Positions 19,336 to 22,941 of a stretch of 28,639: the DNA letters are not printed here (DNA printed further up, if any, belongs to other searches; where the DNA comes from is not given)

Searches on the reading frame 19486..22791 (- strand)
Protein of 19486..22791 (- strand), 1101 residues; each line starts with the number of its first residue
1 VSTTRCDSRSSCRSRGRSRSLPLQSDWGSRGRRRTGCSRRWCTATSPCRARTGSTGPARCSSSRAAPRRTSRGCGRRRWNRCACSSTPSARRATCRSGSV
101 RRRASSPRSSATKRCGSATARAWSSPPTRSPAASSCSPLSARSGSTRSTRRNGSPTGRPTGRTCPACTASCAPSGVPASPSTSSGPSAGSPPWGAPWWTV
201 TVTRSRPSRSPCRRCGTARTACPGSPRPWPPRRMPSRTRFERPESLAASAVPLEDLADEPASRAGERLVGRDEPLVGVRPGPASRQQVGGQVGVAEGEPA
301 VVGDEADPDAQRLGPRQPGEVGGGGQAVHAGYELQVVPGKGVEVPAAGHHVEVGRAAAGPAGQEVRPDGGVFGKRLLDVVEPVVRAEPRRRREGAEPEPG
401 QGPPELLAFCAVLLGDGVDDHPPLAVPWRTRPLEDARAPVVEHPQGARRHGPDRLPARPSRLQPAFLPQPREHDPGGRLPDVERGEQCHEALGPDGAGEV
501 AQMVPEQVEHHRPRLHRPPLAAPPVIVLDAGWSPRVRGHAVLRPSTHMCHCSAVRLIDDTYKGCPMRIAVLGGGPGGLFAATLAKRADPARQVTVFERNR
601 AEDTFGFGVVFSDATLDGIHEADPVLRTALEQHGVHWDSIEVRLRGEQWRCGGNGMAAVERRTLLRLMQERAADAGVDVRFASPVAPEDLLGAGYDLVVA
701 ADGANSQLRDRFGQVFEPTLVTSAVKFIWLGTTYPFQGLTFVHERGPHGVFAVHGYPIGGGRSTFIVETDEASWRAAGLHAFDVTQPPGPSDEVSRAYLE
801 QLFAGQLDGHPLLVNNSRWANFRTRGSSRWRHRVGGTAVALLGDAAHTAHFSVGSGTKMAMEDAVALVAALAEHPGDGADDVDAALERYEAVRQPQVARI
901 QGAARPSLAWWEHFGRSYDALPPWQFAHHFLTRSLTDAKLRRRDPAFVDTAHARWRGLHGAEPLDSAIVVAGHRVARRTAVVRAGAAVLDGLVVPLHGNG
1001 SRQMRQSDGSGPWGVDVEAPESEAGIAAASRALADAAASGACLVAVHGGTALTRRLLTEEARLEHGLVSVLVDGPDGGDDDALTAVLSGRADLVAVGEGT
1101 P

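Call 17: search_protein_families(library=pfam, proteins=[window:19486-22791:-], max_evalue=0.001)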
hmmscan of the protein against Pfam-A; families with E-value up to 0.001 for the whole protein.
window:19486-22791:- (1101 aa): 1 family
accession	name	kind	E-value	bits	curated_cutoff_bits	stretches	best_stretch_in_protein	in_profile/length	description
PF01494.25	FAD_binding_3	-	1.4e-13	51.2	22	1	568-900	4-345/349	FAD binding domain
